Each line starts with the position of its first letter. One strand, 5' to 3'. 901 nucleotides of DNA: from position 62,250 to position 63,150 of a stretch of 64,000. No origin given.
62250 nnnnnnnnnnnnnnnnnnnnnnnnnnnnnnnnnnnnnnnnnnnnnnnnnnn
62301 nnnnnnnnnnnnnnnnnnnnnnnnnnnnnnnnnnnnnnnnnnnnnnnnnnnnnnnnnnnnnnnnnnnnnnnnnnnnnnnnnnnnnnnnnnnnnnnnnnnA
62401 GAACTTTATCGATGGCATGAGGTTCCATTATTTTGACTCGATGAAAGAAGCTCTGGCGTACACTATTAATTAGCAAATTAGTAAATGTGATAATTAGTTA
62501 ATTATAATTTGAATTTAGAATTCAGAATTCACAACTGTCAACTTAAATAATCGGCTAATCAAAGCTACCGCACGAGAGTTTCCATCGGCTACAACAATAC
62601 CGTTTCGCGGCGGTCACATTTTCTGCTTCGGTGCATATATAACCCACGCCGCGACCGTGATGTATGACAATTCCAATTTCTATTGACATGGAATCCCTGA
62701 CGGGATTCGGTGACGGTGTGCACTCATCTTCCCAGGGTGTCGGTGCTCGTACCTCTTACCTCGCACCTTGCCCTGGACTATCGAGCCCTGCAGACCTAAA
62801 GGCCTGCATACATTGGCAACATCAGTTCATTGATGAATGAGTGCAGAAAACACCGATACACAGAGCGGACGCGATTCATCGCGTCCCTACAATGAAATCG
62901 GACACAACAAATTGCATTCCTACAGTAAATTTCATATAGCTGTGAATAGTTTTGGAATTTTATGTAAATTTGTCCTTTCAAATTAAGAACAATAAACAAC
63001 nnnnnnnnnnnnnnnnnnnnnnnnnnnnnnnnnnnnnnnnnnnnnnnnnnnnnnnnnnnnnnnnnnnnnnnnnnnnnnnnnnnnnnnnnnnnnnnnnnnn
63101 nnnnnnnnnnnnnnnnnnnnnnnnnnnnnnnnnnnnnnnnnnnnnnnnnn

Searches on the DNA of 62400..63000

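Call 27: search_rna_families(source=window, start=62400, end=63000, threshold=evalue, max_evalue=10, show_alignments=2)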
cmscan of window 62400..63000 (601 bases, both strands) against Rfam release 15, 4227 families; matches with E-value up to 10: 6.
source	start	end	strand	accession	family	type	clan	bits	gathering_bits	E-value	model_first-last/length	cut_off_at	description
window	62494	62535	+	RF01363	CRISPR-DR50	Gene; CRISPR;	-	20.3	47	2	1-46/46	no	CRISPR RNA direct repeat element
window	62488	62561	-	RF00326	snoZ155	Gene; snRNA; snoRNA; CD-box;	-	19.9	43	3.1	1-81/81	no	Small nucleolar RNA Z155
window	62948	62998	+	RF00462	IRES_APC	Cis-reg; IRES;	-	14.2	50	9.5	1-53/53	no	APC internal ribosome entry site (IRES)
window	62412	62539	+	RF00447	IRES_Kv1_4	Cis-reg; IRES;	-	10.8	100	6.4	1-259/259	no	Voltage-gated potassium-channel Kv1.4 IRES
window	62856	63000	-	RF01460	rliH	Gene; sRNA;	-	8.3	100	8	251-429/429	5'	Listeria sRNA rliH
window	62825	62866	+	RF00478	SCARNA6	Gene; snRNA; snoRNA; scaRNA;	-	7.2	68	9.9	1-265/265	no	Small Cajal body specific RNA 6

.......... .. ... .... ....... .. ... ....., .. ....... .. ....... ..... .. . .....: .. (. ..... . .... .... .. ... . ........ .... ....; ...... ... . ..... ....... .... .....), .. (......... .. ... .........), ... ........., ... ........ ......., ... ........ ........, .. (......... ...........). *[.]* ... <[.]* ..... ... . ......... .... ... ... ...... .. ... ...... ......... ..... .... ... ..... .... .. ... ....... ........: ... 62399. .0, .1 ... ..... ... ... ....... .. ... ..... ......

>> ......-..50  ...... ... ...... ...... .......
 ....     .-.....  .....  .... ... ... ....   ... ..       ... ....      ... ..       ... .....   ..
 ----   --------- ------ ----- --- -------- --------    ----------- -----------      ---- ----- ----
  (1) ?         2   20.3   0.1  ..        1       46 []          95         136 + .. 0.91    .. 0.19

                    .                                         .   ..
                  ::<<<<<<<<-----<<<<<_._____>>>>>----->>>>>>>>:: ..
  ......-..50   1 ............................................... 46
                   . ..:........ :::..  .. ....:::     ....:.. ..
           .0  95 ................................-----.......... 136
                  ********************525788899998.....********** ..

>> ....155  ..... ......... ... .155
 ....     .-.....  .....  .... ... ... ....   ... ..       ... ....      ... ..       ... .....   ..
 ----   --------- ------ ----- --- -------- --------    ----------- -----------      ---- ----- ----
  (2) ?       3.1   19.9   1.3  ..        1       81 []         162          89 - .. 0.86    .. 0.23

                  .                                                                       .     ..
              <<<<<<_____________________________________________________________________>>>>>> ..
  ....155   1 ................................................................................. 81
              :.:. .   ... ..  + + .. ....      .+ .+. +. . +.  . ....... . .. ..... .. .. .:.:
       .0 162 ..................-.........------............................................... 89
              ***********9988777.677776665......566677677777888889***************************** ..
